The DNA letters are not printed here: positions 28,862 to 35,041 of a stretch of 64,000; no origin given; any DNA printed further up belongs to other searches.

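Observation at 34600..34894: IFT172 ortholog carries a Cys-rich, zinc-finger-like C-terminal module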

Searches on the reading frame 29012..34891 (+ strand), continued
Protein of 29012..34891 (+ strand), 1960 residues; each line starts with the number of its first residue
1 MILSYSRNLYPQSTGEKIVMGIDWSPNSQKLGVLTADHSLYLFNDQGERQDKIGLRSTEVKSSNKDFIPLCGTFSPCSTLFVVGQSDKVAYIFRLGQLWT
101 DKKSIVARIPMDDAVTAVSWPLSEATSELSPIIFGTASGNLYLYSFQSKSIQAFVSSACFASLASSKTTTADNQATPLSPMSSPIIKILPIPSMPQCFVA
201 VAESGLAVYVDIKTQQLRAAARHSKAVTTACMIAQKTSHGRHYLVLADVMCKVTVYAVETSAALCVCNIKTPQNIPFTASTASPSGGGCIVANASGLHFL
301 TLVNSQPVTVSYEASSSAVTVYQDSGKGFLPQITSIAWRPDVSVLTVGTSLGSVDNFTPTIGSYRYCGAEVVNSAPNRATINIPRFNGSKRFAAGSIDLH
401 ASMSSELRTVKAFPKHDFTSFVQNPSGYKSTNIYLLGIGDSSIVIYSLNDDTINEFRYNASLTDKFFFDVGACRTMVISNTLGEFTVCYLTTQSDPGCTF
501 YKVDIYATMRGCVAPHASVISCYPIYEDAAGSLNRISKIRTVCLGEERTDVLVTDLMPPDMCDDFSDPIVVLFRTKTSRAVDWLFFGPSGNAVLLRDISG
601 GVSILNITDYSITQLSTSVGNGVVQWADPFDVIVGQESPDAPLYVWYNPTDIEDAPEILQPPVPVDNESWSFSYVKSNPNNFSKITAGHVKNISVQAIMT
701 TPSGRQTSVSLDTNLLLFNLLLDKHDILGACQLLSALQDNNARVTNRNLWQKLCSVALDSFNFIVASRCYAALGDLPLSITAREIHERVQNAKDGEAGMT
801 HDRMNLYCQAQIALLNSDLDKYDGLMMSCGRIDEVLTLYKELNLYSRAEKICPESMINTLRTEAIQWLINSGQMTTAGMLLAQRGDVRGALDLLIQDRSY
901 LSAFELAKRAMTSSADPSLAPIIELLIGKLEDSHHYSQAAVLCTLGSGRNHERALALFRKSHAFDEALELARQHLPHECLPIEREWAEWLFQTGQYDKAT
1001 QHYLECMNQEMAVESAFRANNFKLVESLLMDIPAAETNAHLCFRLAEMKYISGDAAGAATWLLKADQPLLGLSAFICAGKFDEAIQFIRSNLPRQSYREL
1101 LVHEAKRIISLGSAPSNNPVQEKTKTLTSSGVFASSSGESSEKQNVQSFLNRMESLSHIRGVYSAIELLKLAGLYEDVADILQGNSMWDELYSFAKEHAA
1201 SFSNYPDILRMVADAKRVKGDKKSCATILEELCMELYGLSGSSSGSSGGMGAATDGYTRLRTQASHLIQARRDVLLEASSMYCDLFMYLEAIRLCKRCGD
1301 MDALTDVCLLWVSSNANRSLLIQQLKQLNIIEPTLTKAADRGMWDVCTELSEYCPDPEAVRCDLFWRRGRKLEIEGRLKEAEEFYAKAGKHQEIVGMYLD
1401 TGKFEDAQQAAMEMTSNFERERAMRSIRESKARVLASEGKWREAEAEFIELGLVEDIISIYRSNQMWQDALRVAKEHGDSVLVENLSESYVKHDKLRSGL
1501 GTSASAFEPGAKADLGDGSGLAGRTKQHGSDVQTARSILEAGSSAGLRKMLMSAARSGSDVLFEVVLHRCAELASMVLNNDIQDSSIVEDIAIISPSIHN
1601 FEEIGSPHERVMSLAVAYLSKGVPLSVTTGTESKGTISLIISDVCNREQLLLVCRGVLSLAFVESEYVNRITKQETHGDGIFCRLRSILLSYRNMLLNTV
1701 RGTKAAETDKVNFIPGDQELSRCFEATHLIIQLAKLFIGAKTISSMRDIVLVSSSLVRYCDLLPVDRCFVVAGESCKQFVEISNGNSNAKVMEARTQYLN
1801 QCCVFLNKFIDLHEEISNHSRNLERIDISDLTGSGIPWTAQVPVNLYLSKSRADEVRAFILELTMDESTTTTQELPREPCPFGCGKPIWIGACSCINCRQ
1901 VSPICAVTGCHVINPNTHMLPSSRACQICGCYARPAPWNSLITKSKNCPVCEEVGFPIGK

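Call 34: list_cluster_members(proteins=[window:29012-34891:+, P0003, P0012, P0022, P0035, P0046, P0048, P0057, P0066, P0030])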
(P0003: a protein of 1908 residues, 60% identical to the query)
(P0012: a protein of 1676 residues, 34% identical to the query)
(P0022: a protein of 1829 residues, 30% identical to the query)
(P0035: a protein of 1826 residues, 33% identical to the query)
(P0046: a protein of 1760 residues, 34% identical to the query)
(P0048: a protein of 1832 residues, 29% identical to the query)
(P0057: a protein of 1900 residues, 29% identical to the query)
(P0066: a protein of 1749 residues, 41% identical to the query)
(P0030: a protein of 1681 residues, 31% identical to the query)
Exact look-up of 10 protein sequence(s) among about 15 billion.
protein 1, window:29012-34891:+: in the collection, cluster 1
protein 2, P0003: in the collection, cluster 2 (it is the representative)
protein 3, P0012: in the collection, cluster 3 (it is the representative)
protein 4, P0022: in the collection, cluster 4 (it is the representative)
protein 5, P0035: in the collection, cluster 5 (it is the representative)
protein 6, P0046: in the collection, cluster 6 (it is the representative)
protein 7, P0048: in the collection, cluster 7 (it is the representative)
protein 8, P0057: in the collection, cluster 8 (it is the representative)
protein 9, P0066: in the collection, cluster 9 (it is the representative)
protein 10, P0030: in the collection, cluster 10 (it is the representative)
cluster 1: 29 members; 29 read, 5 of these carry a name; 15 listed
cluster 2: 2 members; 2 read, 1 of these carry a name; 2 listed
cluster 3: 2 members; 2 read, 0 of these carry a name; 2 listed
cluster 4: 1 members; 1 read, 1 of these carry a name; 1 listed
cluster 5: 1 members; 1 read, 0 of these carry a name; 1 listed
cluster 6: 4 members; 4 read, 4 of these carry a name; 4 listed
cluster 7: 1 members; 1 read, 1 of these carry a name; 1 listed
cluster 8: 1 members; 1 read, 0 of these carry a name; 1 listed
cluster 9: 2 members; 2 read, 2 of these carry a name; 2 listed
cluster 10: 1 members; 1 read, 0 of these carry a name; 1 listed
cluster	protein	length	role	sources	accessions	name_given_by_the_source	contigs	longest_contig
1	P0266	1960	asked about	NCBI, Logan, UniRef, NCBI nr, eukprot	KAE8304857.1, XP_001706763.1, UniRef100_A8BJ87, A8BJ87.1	Intraflagellar transport protein IFT172 [Giardia duodenalis] | Intraflagellar transport protein 172 n=1 Tax=Giardia intestinalis (strain ATCC 50803 / WB ... | Intraflagellar transport protein IFT172 [Giardia intestinalis]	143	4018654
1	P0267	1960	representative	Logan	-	-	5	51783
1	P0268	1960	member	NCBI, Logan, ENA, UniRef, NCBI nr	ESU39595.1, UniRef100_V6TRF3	clathrin-like protein [Giardia duodenalis] | Clathrin-like protein n=1 Tax=Giardia intestinalis TaxID=5741 RepID=V6TRF3_GIAIN | clathrin-like protein [Giardia intestinalis]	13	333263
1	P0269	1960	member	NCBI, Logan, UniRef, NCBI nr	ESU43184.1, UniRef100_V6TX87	clathrin-like protein [Giardia duodenalis] | Clathrin-like protein n=1 Tax=Giardia intestinalis TaxID=5741 RepID=V6TX87_GIAIN | clathrin-like protein [Giardia intestinalis]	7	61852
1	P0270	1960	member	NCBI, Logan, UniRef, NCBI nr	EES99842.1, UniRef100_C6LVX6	IFT complex B [Giardia duodenalis ATCC 50581] | IFT complex B n=1 Tax=Giardia intestinalis (strain ATCC 50581 / GS clone H7) TaxID=598745 ... | IFT complex B [Giardia intestinalis ATCC 50581]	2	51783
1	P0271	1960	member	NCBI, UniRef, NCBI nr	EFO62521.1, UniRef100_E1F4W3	IFT complex B [Giardia lamblia P15] | IFT complex B n=1 Tax=Giardia intestinalis (strain P15) TaxID=658858 RepID=E1F4W3_GIAIA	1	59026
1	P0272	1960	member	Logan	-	-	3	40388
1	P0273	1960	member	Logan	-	-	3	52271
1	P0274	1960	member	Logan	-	-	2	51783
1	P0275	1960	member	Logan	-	-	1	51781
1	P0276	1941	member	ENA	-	-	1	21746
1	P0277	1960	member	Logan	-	-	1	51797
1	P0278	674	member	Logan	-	-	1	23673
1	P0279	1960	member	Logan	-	-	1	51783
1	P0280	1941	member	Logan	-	-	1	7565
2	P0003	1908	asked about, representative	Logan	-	-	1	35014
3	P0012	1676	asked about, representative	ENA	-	-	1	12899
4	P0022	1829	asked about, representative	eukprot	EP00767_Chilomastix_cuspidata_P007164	gnl/Chilomastix_cuspidata/775.p1 ...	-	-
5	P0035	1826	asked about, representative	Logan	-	-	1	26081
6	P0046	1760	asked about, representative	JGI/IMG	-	intraflagellar transport protein 172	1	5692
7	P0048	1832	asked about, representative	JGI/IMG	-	intraflagellar transport protein 172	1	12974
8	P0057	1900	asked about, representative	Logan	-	-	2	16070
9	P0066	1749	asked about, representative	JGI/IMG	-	intraflagellar transport protein 172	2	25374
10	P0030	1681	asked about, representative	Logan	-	-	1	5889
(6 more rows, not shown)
